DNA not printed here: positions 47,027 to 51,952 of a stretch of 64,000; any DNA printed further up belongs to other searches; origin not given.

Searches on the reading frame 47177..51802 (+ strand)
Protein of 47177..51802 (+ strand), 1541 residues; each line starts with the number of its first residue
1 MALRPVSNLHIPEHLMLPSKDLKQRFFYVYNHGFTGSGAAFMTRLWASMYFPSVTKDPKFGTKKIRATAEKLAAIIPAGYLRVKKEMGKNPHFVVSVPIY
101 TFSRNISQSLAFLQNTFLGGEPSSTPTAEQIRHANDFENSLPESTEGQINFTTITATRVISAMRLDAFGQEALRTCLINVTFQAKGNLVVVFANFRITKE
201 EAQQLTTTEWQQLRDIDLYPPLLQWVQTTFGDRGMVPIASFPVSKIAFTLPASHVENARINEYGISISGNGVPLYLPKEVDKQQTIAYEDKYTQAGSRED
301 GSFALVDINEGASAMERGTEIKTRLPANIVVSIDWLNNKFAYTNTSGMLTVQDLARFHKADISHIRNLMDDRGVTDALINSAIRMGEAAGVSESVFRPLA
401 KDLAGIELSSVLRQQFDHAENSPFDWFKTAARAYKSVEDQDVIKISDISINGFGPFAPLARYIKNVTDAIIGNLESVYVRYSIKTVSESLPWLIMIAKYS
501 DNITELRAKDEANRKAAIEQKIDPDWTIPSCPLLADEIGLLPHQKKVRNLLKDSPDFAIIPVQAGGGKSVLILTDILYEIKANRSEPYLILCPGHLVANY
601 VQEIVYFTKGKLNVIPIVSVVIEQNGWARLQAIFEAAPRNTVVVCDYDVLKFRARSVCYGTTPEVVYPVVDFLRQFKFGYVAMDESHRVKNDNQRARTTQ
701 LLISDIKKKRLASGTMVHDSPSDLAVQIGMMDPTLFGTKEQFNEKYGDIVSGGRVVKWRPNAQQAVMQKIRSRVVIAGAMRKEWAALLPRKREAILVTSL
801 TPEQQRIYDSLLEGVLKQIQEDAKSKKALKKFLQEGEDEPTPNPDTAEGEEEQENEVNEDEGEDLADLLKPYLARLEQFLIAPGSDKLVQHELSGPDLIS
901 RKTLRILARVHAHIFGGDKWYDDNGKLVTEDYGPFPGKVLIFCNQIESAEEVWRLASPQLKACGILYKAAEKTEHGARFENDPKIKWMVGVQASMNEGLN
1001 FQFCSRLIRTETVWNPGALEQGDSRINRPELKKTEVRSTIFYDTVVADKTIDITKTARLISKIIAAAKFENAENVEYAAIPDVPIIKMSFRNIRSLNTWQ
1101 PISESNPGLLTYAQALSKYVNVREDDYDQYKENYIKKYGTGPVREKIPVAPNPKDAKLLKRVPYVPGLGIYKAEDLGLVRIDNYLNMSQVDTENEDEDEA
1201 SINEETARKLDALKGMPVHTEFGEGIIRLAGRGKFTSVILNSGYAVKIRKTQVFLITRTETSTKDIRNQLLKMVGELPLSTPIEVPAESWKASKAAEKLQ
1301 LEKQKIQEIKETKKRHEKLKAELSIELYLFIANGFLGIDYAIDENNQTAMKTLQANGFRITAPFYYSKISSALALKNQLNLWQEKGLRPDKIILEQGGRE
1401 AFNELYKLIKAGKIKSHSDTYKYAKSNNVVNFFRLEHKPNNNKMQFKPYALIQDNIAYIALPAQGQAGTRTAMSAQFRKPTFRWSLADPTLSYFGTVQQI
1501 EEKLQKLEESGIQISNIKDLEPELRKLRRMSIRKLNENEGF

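Call 11: search_protein_families(library=phrogs, proteins=[window:47177-51802:+], max_evalue=0.01)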
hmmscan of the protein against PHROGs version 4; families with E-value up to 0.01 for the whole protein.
window:47177-51802:+ (1541 aa): 5 families
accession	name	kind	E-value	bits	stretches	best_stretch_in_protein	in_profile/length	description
phrog_62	-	DNA, RNA and nucleotide metabolism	4.6e-121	406.6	1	3-1538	285-1596/1881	DNA helicase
phrog_21391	-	DNA, RNA and nucleotide metabolism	3.6e-99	333.8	3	487-921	841-1306/2021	DNA helicase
phrog_16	-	DNA, RNA and nucleotide metabolism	1.6e-07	30.9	0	935-1044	491-598/986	DNA helicase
phrog_26785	-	unknown function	2.5e-05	23.4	0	994-1059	794-859/1087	-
phrog_23807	-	unknown function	3.6e-05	22.7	1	974-1060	574-662/1053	-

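Call 66: search_protein_families(library=pfam, proteins=[window:47177-51802:+], max_evalue=0.001)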
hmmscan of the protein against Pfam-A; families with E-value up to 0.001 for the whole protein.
window:47177-51802:+ (1541 aa): 2 families
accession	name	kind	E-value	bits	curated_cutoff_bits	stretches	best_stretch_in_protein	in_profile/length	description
PF00176.29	SNF2-rel_dom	-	4.4e-18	65.8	24.9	1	570-834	32-276/290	SNF2-related domain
PF00271.37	Helicase_C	-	0.00046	20.9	23.5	0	936-1028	15-108/110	Helicase conserved C-terminal domain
